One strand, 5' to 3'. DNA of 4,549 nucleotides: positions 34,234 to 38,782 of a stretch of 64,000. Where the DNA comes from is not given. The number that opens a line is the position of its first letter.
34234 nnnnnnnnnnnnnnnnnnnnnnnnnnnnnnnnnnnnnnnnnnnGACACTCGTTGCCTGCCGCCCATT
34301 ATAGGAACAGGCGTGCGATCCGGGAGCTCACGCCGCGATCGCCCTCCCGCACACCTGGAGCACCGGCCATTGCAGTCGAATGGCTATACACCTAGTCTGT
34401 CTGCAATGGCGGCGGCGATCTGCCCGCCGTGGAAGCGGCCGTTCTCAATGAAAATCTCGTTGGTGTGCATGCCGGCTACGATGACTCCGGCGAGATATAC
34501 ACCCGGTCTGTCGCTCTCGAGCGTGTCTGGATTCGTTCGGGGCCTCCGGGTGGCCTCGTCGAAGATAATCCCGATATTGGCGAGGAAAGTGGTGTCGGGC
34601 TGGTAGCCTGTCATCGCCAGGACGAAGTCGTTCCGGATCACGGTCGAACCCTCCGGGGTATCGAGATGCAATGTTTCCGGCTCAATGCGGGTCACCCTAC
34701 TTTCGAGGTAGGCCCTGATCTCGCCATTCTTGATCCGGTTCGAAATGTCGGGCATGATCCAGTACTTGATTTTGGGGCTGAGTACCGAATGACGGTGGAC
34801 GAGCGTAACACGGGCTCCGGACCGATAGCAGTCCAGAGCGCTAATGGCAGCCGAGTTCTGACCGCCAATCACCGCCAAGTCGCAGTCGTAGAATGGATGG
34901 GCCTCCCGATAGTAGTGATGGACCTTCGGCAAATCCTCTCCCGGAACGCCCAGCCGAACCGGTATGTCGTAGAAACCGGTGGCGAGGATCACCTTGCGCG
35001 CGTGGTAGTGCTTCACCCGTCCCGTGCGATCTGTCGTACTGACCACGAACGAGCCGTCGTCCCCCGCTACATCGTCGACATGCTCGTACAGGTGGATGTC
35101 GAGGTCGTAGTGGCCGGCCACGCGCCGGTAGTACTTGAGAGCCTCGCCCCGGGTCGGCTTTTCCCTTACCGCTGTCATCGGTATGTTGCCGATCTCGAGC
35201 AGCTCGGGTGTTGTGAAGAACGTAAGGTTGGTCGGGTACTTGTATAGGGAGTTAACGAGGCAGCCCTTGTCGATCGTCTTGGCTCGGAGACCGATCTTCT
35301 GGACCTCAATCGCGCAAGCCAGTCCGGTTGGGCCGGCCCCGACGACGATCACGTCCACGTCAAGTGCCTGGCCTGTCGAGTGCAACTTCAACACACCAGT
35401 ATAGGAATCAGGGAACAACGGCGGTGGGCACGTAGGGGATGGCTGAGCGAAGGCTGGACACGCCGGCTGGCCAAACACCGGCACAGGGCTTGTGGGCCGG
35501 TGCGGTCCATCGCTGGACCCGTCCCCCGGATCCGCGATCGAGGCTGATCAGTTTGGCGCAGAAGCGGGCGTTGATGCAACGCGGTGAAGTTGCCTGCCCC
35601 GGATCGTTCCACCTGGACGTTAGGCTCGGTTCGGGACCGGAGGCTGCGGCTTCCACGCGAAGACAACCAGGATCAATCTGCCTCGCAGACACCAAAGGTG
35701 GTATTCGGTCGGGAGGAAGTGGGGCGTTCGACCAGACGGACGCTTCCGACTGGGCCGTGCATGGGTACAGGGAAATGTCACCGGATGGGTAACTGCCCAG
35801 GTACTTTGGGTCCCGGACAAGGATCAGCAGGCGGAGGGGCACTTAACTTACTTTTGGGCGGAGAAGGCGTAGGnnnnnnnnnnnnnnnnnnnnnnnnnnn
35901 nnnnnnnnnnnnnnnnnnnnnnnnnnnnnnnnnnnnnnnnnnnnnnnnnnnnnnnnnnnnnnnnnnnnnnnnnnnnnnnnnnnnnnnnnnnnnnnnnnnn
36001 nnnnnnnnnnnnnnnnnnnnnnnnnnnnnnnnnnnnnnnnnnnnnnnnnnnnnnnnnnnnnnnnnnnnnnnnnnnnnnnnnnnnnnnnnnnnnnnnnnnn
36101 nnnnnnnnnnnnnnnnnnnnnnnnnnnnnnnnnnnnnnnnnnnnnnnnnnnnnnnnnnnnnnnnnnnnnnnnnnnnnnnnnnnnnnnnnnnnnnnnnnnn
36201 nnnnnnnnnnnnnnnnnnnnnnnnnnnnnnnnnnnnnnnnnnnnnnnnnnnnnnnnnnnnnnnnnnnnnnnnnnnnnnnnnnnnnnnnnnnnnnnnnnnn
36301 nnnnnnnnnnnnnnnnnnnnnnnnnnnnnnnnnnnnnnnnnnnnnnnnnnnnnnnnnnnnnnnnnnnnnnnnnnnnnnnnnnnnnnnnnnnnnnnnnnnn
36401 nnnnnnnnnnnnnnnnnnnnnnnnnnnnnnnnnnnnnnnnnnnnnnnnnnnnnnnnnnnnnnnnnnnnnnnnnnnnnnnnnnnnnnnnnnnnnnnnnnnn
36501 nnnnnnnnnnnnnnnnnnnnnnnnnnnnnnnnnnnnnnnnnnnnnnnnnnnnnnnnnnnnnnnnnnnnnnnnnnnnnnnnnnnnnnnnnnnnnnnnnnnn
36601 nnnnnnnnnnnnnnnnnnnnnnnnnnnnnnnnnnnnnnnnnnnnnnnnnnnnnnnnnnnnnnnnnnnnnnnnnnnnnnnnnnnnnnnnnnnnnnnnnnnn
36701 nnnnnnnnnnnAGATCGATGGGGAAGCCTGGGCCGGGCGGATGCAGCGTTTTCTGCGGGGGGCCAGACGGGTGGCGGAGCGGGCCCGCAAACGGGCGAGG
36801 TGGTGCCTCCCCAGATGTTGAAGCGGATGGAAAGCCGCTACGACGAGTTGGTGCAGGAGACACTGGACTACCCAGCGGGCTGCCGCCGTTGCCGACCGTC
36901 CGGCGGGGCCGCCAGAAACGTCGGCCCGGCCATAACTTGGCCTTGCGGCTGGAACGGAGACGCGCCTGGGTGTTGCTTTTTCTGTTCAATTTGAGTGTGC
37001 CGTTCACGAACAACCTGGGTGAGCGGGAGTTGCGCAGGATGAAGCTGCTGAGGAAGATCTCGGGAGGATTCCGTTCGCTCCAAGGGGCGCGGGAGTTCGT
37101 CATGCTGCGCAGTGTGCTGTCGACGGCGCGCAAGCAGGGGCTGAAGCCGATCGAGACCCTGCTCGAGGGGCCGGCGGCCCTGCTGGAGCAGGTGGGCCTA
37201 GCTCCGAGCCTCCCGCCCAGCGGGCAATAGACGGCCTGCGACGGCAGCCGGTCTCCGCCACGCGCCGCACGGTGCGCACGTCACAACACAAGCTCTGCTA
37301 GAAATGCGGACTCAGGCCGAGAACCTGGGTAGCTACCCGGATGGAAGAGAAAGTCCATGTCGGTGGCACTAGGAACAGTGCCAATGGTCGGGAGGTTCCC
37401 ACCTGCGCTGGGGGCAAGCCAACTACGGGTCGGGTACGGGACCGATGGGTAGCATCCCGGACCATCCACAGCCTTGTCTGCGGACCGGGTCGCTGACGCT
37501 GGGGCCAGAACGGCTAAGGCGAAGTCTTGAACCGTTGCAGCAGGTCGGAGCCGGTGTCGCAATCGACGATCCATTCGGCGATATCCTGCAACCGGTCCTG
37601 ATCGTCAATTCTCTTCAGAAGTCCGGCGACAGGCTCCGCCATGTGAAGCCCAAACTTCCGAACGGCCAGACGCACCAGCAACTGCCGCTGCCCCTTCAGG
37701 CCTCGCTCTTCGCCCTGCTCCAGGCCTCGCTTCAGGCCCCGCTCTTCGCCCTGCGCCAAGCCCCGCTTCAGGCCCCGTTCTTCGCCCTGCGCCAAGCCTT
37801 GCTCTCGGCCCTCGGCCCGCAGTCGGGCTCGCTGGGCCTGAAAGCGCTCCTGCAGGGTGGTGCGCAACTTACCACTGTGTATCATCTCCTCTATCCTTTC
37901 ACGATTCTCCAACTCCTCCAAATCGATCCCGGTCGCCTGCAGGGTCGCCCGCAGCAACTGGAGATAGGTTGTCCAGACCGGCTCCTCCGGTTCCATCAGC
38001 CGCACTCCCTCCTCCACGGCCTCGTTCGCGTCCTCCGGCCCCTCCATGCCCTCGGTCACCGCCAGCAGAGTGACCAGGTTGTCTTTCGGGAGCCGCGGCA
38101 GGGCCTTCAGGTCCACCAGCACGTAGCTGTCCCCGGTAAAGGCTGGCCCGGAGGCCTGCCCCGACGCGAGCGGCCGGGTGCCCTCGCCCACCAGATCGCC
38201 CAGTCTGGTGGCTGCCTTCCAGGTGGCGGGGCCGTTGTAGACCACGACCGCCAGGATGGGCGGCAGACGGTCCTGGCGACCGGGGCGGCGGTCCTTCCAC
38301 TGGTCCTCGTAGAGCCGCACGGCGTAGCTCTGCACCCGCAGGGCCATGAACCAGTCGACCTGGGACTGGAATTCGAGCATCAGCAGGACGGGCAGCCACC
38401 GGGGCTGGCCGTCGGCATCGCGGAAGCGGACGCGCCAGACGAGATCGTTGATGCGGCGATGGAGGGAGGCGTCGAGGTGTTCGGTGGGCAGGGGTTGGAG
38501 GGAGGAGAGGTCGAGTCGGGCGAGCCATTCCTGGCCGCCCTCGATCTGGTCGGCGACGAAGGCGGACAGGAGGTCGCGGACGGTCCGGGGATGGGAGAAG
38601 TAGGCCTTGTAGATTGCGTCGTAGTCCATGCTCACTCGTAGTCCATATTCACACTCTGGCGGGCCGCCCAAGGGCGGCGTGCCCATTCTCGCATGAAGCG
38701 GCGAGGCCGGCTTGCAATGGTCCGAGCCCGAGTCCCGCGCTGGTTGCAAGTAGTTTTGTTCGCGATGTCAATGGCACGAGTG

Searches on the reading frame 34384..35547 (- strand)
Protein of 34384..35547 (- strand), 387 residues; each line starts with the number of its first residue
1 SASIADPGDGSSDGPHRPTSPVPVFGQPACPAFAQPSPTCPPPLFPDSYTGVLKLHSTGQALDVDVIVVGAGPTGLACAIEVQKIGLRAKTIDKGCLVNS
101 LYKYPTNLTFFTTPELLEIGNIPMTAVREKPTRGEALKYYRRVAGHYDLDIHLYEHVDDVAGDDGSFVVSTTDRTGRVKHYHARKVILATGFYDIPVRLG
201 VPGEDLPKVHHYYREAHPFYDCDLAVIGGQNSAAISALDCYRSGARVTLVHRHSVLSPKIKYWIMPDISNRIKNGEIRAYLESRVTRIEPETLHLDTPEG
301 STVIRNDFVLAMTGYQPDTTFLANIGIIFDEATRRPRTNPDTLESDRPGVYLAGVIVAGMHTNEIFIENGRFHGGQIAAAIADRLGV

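Call 65: search_protein_families(library=pfam, proteins=[window:34384-35547:-], max_evalue=0.001)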
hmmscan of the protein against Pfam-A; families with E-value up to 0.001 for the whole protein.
window:34384-35547:- (387 aa): 10 families
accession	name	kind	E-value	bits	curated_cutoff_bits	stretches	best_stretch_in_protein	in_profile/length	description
PF13738.12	Pyr_redox_3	-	4.6e-78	263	30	1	67-354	1-305/305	Pyridine nucleotide-disulphide oxidoreductase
PF07992.20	Pyr_redox_2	-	7.3e-23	81.8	26.1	1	65-356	2-276/291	Pyridine nucleotide-disulphide oxidoreductase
PF13434.12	Lys_Orn_oxgnase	-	5.7e-08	32.7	21.3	1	128-253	89-222/339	L-lysine 6-monooxygenase/L-ornithine 5-monooxygenase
PF03486.20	HI0933_like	-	6.5e-08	32.7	50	1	65-95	2-32/244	HI0933-like protein Rossmann domain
PF01266.30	DAO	-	4.4e-07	30.2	27.9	0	65-95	1-31/353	FAD dependent oxidoreductase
PF00070.33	Pyr_redox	-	1.2e-06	29.4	22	0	224-291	2-69/82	Pyridine nucleotide-disulphide oxidoreductase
PF12831.13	FAD_oxidored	-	4.1e-06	26.8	27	0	223-256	1-34/416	FAD dependent oxidoreductase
PF00890.30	FAD_binding_2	-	3.9e-05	23.5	20.4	0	65-95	1-31/414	FAD binding domain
PF13450.12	NAD_binding_8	-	8.1e-05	23.3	21.9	0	68-95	1-28/68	NAD(P)-binding Rossmann-like domain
PF01494.25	FAD_binding_3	-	0.00026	20.8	22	0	63-94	1-32/349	FAD binding domain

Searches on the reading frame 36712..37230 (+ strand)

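Call 13: search_protein_families(library=pfam, proteins=[window:36712-37230:+], max_evalue=0.01)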
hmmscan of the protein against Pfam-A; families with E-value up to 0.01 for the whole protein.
window:36712-37230:+ (172 aa): 1 family
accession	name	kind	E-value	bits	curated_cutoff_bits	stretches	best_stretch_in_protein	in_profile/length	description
PF03050.20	DDE_Tnp_IS66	-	3e-07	30.6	23.1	1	75-127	231-283/284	Transposase IS66 family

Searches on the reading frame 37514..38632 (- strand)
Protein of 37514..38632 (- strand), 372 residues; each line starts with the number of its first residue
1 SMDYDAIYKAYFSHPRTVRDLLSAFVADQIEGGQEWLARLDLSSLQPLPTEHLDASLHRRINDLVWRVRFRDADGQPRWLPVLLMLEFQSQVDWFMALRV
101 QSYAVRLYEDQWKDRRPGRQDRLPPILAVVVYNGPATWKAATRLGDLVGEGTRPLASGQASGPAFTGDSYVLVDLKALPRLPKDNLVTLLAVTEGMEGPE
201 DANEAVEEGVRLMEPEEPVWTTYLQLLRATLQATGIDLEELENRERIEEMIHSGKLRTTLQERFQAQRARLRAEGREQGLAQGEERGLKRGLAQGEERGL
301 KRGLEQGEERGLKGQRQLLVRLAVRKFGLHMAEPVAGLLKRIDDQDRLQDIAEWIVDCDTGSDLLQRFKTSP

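Call 13: search_protein_families(library=pfam, proteins=[window:37514-38632:-], max_evalue=0.01)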
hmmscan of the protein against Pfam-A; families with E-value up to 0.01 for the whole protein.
window:37514-38632:- (372 aa): 1 family
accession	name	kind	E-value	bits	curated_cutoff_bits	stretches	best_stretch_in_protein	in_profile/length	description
PF04754.18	Transposase_31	-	1.5e-16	61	21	1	4-179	3-156/203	Putative transposase, YhgA-like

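Call 48: find_homologous_proteins(query=window:37517-38629:-, max_evalue=1e-10)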
Query window:37517-38629:- (371 aa): 81 proteins with E <= 1e-10 among 8000 candidates.
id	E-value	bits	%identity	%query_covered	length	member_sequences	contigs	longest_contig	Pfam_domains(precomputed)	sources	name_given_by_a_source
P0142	6.1e-243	823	100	100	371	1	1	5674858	PF04754.19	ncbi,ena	-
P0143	3.6e-214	729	92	100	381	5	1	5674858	PF04754.19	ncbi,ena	-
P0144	2.4e-123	430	57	100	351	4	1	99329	PF04754.19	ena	-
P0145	3.4e-120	419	57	100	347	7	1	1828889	PF04754.19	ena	-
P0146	2.5e-118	413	58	100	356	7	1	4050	PF04754.19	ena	-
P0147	3.4e-116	406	58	99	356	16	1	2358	PF04754.19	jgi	-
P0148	9.5e-115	402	54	99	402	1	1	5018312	PF04754.19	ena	-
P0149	1.9e-106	374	52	100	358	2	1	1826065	PF04754.19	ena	-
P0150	1.4e-105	371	51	100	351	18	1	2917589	PF04754.19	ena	-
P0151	4.0e-105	370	49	100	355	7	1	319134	PF04754.19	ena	-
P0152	3.3e-103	364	52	98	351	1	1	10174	PF04754.19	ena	-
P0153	2.0e-102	361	51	99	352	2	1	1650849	PF04754.19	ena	-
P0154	1.0e-101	359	52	99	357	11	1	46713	PF04754.19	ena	-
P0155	1.8e-101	358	52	100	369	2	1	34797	PF04754.19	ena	-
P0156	1.9e-100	354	51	100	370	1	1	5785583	PF04754.19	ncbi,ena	-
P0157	3.8e-93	330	55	90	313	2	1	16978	PF04754.19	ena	-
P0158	1.1e-92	329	45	99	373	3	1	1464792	PF04754.19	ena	-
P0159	1.7e-90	322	55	85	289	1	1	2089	PF04754.19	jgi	-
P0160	1.9e-89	318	48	89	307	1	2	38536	PF04754.19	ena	-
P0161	5.2e-89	317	56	71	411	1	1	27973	PF04754.19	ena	-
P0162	1.5e-86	309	44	100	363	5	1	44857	PF04754.19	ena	-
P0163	2.5e-84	302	41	99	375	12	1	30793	PF04754.19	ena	-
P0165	2.6e-81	292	45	99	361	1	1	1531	PF04754.19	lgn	-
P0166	7.4e-76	274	40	99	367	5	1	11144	PF04754.19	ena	-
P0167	7.7e-75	270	40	99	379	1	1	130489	PF04754.19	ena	-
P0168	1.5e-74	269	40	99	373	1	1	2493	PF04754.19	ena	-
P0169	3.1e-74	268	42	99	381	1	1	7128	PF04754.19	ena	-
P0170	1.6e-71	259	42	99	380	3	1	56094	PF04754.19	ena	-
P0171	7.8e-69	250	39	99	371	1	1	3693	PF04754.19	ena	-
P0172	1.6e-68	249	40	97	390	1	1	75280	PF04754.19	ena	-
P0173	4.3e-67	245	40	99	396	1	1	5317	PF04754.19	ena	-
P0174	9.4e-67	244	39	99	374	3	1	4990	PF04754.19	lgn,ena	-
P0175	2.6e-64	236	40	96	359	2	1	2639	PF04754.19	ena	-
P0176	2.7e-63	232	36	95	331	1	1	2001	PF04754.19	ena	-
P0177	4.6e-63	232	40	98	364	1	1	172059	PF04754.19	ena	-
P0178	1.1e-61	227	37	99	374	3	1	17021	PF04754.19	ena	-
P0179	4.0e-61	225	45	77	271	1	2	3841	PF04754.19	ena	-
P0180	3.6e-59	219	49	58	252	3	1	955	PF04754.19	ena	-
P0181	5.1e-59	218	70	39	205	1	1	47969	PF04754.19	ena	-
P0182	7.8e-52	195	68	37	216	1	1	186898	PF04754.19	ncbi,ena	-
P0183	1.3e-50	191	50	52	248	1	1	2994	PF04754.19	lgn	-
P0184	1.2e-48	184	37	97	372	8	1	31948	PF04754.19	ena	-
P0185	3.9e-46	176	35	93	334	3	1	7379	PF04754.19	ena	-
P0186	7.2e-45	172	37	98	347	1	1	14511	PF04754.19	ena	-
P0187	4.2e-42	163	36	98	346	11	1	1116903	PF04754.19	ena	-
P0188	6.9e-42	162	36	98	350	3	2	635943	PF04754.19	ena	-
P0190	3.1e-40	156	36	98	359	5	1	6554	PF04754.19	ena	-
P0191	8.3e-40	155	37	66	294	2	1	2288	PF04754.19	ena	-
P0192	3.1e-38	150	43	49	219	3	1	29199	PF04754.19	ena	-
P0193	1.5e-37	148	32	99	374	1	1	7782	PF04754.19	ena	-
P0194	7.4e-36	142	33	98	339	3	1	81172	PF04754.19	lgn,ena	-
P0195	2.0e-34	137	32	98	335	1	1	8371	PF04754.19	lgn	-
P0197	1.0e-31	128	31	98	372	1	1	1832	PF04754.19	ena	-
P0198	2.0e-31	127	31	99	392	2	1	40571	PF04754.19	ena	-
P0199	4.1e-31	126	33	99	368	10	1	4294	PF04754.19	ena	-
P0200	1.7e-29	121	34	88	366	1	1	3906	PF04754.19,PF14261.12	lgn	-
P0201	4.4e-29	120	31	98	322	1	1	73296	PF04754.19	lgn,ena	-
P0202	4.7e-29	120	38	57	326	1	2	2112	PF04754.19,PF14261.12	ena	-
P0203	1.4e-27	115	30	99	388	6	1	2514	PF04754.19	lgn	-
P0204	7.1e-27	112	33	78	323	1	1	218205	PF04754.19,PF14261.12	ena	-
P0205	1.0e-26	112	31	99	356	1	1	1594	PF04754.19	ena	-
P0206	2.8e-26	111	32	78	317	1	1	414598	PF04754.19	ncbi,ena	-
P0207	5.8e-25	106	31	99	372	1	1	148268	PF04754.19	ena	-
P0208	2.3e-24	104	30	99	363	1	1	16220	PF04754.19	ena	-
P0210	6.2e-24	103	31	97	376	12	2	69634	PF04754.19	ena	-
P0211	1.9e-23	101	32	99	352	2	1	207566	PF04754.19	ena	-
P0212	3.1e-23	100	35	89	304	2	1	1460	PF04754.19,PF14261.12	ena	-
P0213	1.5e-22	98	31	83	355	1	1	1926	PF04754.19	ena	-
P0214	2.0e-22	98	31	99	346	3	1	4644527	PF04754.19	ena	-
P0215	6.7e-22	96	31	99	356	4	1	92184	PF04754.19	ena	-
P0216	7.6e-22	96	33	88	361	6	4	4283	PF04754.19,PF14261.12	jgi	jgi:predicted transposase YdaD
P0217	1.3e-18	85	33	77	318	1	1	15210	PF04754.19,PF14261.12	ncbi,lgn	ncbi:MAG: Rpn family recombination-promoting nuclease/putative transposase [Thermoanaerobaculia bact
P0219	1.5e-14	72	32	63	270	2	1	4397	PF04754.19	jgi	jgi:hypothetical protein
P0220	1.5e-14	72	37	43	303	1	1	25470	PF04754.19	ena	-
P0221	1.5e-14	72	28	83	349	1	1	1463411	PF04754.19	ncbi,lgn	-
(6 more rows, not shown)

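Call 49: find_encoding_contigs(protein=P0143, flank=5000, max_places=6)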
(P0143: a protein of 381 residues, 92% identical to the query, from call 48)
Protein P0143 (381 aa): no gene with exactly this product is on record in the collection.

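Call 50: list_cluster_members(proteins=[P0143, P0142])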
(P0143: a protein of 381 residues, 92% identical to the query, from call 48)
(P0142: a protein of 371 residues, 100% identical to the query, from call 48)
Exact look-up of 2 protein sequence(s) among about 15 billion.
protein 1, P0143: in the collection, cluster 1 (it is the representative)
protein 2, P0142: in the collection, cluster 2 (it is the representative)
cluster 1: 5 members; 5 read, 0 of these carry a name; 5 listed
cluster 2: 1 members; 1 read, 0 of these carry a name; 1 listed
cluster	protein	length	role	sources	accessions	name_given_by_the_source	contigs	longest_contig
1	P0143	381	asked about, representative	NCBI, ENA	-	-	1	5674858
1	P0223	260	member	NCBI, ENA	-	-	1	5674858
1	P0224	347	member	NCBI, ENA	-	-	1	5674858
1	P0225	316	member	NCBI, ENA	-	-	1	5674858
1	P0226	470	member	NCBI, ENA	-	-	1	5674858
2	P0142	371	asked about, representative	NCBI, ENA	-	-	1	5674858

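Call 51: find_encoding_contigs(protein=P0144, flank=3000, max_places=4)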
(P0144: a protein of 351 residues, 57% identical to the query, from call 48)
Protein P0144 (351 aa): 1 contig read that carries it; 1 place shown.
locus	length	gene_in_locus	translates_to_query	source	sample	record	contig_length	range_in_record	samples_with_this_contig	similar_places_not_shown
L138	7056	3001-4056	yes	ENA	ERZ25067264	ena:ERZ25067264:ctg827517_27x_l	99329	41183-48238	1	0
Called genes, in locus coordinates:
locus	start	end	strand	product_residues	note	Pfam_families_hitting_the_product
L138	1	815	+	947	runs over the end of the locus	PF07635:PSCyt1, PF07583:PSCyt2, PF00754:F5_F8_type_C, PF22633:F5_F8_type_C_2, PF07587:PSD1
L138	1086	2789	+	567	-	-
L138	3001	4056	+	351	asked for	PF04754:Transposase_31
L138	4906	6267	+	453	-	PF07394:DUF1501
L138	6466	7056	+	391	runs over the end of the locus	PF02515:CoA_transf_3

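Call 52: find_encoding_contigs(protein=P0145, flank=3000, max_places=4)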
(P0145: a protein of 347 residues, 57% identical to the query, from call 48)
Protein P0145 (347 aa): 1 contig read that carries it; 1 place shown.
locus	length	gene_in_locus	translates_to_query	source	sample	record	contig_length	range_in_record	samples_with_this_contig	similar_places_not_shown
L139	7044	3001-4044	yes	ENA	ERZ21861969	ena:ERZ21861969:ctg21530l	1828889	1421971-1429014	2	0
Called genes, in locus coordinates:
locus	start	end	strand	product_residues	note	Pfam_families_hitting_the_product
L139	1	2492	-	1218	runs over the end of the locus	PF14850:Pro_dh-DNA_bdg, PF01619:Pro_dh, PF00171:Aldedh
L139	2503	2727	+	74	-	-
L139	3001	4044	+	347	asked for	PF04754:Transposase_31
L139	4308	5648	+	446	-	PF01946:Thi4 (weak), PF01266:DAO (weak), PF01593:Amino_oxidase, PF07992:Pyr_redox_2 (weak), PF13450:NAD_binding_8, PF01593:Amino_oxidase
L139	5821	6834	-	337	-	PF00248:Aldo_ket_red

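Call 53: find_encoding_contigs(protein=P0148, flank=3000, max_places=4)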
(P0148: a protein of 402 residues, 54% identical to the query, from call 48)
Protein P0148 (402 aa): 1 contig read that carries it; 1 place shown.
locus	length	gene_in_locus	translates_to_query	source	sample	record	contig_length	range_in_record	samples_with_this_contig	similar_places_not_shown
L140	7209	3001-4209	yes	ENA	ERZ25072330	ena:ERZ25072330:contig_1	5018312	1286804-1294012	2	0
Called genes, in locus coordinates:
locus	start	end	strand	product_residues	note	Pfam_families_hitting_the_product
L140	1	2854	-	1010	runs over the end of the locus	PF13620:CarboxypepD_reg, PF13715:CarbopepD_reg_2 (weak), PF25183:OMP_b-brl_4, PF00593:TonB_dep_Rec_b-barrel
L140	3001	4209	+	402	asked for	PF04754:Transposase_31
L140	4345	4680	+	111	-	-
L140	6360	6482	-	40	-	-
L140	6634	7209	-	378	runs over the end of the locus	PF00005:ABC_tran, PF13304:AAA_21 (faint), PF03459:TOBE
